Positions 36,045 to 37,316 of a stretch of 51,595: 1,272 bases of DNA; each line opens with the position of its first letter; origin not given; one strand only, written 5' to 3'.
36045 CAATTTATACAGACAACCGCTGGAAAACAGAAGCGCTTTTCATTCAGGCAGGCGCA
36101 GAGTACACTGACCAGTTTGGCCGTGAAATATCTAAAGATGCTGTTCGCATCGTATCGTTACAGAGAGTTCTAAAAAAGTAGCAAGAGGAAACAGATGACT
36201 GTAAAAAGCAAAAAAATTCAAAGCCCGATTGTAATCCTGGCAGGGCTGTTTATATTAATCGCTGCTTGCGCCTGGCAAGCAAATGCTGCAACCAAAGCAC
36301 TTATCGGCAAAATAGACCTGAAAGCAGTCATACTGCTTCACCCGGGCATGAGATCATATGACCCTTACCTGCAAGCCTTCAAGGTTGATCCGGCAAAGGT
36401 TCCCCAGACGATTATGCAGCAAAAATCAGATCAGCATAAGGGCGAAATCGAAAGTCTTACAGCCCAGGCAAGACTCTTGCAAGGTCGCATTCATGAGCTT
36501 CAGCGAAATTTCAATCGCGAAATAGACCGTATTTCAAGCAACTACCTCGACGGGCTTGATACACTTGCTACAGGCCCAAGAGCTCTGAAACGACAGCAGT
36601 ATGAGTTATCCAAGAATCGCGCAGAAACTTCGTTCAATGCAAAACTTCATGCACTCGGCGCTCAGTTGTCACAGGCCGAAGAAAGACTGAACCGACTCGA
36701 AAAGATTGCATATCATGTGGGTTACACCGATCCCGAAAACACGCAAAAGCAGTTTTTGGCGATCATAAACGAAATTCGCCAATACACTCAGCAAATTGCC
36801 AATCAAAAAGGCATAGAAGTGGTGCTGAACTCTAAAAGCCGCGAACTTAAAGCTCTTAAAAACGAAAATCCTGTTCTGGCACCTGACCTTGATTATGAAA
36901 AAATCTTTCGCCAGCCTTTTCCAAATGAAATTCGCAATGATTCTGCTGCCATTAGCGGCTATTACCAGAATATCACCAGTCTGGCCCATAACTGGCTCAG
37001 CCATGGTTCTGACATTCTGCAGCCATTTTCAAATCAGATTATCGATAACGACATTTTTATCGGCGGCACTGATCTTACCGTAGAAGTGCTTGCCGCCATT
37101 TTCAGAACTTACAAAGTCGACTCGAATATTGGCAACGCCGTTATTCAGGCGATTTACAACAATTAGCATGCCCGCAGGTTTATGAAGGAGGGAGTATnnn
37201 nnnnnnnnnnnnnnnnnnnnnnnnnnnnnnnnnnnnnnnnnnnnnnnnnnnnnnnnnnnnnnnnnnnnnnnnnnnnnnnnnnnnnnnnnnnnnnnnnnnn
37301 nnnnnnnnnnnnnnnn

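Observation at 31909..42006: Eight-gene coupled locus: 3 pseudopilins interleaved with 3 Skp/OmpH-like paralogs, ending in a 1602-aa secreted protein, with no assembly machinery nearby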

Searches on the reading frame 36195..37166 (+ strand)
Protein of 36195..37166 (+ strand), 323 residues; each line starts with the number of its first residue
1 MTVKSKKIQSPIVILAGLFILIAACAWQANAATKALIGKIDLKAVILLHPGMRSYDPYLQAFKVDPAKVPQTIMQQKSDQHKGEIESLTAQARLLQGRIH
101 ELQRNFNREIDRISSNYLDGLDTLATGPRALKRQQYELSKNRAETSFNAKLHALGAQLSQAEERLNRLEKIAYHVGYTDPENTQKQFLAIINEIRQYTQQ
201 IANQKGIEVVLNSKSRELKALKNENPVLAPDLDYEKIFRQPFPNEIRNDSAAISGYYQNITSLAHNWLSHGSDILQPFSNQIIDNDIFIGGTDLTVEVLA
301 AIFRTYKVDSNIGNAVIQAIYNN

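Call 5: search_protein_families(library=pfam, proteins=[window:36195-37166:+], max_evalue=1)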
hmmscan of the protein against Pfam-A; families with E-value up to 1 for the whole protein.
window:36195-37166:+ (323 aa): 7 families
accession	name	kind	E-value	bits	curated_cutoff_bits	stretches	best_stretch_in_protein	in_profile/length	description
PF16575.11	CLP1_P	-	0.021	15.1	26.6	1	161-212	54-109/188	mRNA cleavage and polyadenylation factor CLP1 P-loop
PF15456.11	Uds1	-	0.1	13.3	28.8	1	84-170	22-110/123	Up-regulated During Septation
PF03938.19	OmpH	-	0.15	12.7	32.4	0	131-214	42-119/141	Outer membrane protein (OmpH-like)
PF05531.17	NPV_P10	-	0.25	12.3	29.8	0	130-171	22-64/75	Nucleopolyhedrovirus P10 protein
PF20669.3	Exo70_N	-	0.26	12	23.9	0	178-221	24-62/83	Exocyst complex component Exo70 N-terminal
PF02601.20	Exonuc_VII_L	-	0.37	10.7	35.9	1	88-222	138-263/315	Exonuclease VII, large subunit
PF06667.17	PspB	-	0.75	10.3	25.6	0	74-104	32-62/73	Phage shock protein B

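Call 6: search_protein_families(library=ncbifam, proteins=[window:36195-37166:+], max_evalue=1)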
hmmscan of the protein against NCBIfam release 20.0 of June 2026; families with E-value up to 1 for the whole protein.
window:36195-37166:+ (323 aa): 9 families
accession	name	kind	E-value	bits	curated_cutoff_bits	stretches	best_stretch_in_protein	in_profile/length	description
TIGR02253.1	CTE7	subfamily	0.0031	17.3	169.75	1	97-200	38-139/221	TIGR02253 family HAD-type hydrolase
NF053563.1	Rkd4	equivalog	0.0056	14.9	860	1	98-202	303-404/747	arcadin-4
NF005087.0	PRK06522.1-1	equivalog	0.02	14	351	1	18-56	65-104/296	2-dehydropantoate 2-reductase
NF042955.1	Ppl_antiphage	equivalog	0.047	11.6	1000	1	137-232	422-513/882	anti-phage protein Ppl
NF052344.1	slr1601_fam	subfamily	0.068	13.2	70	0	85-111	39-65/91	slr1601 family putative cell division protein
NF003034.1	PRK03918.1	equivalog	0.076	10.9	700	1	100-225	451-572/878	DNA double-strand break repair ATPase Rad50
NF006691.0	PRK09239.1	equivalog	0.11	12.7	120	1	154-207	50-102/108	chorismate mutase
NF033930.1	pneumo_PspA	exception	0.16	10.7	850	1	99-223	245-362/659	pneumococcal surface protein A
NF045487.1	ASRP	equivalog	0.25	9.9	300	0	136-225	142-227/593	archaea-specific SMC-related protein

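Call 27: search_solved_structures(query=A3, max_evalue=10, show_alignments=1)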
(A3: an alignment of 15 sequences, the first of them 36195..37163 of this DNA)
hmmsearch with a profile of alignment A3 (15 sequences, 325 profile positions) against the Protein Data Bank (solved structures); distinct sequences matched with E-value up to 10: 35.
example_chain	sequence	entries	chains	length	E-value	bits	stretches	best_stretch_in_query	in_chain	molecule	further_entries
4j42_A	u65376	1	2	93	0.041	16.4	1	142-204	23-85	secreted protein EsxB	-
4j41_A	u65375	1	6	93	0.068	15.7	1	142-204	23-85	secreted protein EsxB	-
3ngv_A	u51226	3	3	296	0.14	14.6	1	55-98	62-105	D7 protein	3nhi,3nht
2lem_A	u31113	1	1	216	0.24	13.9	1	101-172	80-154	Apolipoprotein A-I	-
4j7k_A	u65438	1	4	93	0.26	13.8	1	142-204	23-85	secreted protein EsxB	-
4j10_A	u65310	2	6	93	0.28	13.7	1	142-204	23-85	SECRETED PROTEIN ESXB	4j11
4iyh_A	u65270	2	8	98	0.35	13.3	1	142-204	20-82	Secreted protein EsxB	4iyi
4j7j_A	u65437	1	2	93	0.43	13.1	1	142-204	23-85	secreted protein EsxB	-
3cve_A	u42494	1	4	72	0.59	12.6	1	79-124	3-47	Homer protein homolog 1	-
3cvf_A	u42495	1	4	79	0.59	12.6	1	74-113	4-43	Homer protein homolog 3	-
3sjb_C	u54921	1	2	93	0.63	12.5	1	70-118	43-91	Golgi to ER traffic protein 1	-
9cfs_A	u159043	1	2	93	0.77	12.2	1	58-128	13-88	Long regulatory protein rop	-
7zr2_A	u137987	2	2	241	0.87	12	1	71-151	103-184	Spike protein S2',Chimeric protein mimic of SARS-CoV-2 Spike HR1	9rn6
7x5d_A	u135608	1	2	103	1.1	11.7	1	100-170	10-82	Lamin-A/C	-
4hse_A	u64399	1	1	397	1.2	11.6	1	72-191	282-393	Chaperone protein ClpB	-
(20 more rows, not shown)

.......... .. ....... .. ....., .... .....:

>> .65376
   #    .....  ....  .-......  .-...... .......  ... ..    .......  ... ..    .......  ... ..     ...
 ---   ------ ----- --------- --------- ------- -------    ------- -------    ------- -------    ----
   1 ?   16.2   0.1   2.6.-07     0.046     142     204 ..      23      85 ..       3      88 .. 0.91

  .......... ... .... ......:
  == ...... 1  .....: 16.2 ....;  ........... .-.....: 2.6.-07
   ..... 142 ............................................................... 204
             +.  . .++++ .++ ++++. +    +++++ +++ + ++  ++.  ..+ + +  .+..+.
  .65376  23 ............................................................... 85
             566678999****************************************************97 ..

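Call 102: search_protein_families(library=pfam, alignment_id=A3, max_evalue=0.1)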
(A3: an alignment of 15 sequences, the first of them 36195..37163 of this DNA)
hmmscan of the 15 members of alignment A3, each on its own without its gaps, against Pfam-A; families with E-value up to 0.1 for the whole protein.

A. member 1, window:36195-37163:+ (323 aa): 1 family
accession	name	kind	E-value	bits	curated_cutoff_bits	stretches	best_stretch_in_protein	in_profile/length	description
PF16575.11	CLP1_P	-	0.021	15.1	26.6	1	161-212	54-109/188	mRNA cleavage and polyadenylation factor CLP1 P-loop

B. families by the number of members that match (of 15 scanned): 48 families (the first 25 are shown)
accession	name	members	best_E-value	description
PF03938.19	OmpH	12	1.3e-05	Outer membrane protein (OmpH-like)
PF02601.20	Exonuc_VII_L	3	0.005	Exonuclease VII, large subunit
PF25764.1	KIF21A_4th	3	0.011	KIF21A-like domain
PF16575.11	CLP1_P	3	0.021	mRNA cleavage and polyadenylation factor CLP1 P-loop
PF01025.24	GrpE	2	0.0074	GrpE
PF06160.17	EzrA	2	0.0087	Septation ring formation regulator, EzrA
PF14362.11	DUF4407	2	0.0093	Domain of unknown function (DUF4407)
PF16326.10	ABC_tran_CTD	2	0.01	ABC transporter C-terminal domain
PF23991.1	DUF7310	2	0.018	Coiled-coil region of unknown function (DUF7310)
PF02403.27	Seryl_tRNA_N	2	0.03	Seryl-tRNA synthetase N-terminal domain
PF08738.15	Gon7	1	0.0017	Gon7 family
PF10473.14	CENP-F_leu_zip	1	0.0051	Leucine-rich repeats of kinetochore protein Cenp-F/LEK1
PF18595.6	Nuf2_DHR10-like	1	0.0052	Nuf2, DHR10-like domain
PF06705.16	SF-assemblin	1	0.0054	SF-assemblin/beta giardin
PF15397.11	DUF4618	1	0.0078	Domain of unknown function (DUF4618)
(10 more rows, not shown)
